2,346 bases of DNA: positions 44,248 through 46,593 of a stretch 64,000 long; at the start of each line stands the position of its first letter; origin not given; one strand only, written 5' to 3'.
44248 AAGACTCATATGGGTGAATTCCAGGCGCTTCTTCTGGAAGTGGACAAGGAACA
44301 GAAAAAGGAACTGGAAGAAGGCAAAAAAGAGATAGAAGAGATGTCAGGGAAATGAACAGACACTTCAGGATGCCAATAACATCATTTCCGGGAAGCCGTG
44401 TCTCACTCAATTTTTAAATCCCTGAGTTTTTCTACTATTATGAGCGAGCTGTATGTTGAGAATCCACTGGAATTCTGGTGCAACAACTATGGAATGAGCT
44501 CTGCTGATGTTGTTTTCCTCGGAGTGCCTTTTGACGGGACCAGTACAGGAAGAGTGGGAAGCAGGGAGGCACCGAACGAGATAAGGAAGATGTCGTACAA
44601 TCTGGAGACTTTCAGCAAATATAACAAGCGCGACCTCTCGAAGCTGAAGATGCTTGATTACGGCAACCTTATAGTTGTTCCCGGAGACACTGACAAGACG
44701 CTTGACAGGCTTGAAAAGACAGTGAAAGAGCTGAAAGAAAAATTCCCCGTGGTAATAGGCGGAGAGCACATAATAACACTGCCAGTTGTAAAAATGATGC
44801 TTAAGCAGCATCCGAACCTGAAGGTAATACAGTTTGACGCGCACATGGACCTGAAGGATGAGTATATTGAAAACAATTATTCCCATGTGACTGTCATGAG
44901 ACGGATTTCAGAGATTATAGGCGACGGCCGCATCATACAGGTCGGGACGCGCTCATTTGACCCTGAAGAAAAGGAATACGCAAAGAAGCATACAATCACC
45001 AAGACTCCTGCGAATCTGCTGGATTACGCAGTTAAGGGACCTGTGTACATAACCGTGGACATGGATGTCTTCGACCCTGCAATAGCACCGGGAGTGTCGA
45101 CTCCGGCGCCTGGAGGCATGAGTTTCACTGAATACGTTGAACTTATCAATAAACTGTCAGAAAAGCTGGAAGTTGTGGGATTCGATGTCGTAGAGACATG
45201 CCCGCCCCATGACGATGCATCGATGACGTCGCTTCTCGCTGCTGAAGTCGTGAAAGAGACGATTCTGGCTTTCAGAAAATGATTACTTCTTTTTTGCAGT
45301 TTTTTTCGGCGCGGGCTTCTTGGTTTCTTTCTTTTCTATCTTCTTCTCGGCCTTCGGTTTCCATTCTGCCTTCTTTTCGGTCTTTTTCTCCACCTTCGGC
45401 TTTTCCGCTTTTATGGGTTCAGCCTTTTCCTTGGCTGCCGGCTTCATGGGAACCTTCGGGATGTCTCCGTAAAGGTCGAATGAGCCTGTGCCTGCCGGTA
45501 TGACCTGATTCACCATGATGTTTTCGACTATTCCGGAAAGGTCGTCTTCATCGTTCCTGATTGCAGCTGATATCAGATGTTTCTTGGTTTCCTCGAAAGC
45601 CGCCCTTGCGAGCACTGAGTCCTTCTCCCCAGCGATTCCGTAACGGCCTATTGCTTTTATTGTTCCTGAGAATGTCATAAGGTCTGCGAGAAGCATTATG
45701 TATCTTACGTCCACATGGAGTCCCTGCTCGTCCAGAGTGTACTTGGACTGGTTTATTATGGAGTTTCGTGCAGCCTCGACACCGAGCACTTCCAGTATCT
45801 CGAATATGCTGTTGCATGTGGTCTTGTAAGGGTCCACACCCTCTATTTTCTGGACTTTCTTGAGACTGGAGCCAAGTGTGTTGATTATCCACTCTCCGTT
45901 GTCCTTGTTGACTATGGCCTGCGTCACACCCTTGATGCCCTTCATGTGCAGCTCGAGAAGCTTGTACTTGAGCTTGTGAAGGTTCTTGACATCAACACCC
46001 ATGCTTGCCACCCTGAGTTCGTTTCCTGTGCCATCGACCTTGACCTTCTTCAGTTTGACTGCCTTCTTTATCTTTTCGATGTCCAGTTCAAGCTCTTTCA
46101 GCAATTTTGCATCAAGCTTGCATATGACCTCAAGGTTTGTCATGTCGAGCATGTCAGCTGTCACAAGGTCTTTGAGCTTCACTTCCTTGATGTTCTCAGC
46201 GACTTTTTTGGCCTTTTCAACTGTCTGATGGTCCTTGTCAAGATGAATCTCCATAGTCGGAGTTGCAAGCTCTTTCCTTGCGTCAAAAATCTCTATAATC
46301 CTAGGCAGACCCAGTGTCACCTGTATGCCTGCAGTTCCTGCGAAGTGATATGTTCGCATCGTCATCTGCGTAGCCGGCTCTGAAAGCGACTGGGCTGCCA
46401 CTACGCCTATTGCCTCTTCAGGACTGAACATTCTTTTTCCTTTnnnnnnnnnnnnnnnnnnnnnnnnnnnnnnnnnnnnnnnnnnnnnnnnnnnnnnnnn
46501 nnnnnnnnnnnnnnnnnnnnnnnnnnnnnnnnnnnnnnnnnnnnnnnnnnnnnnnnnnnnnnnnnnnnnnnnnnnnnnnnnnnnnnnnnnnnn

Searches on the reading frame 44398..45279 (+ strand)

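Call 15: search_protein_families(library=pfam, proteins=[window:44398-45279:+], max_evalue=0.001)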
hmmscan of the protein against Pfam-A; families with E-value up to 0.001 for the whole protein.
window:44398-45279:+ (294 aa): 1 family
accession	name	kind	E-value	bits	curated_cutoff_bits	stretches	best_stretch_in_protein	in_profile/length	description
PF00491.26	Arginase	-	3e-74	250.4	22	1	36-289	1-278/280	Arginase family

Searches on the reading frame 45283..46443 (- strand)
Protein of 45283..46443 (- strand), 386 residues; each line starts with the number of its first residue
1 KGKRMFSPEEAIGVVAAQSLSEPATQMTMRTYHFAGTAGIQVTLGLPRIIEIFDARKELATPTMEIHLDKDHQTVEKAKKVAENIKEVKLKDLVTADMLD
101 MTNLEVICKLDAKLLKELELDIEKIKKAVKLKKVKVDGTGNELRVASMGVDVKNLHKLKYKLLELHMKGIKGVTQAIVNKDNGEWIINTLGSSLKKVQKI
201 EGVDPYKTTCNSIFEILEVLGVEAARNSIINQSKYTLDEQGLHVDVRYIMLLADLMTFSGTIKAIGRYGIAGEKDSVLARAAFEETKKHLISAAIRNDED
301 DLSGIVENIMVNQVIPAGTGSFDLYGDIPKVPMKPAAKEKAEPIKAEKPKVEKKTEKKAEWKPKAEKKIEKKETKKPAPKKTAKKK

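Call 16: search_protein_families(library=pfam, proteins=[window:45283-46443:-], max_evalue=0.001)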
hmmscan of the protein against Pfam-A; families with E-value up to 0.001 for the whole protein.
window:45283-46443:- (386 aa): 1 family
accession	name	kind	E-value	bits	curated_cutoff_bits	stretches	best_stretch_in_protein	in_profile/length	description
PF04998.22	RNA_pol_Rpb1_5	-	6.1e-47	160.7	28.5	1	7-276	69-265/267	RNA polymerase Rpb1, domain 5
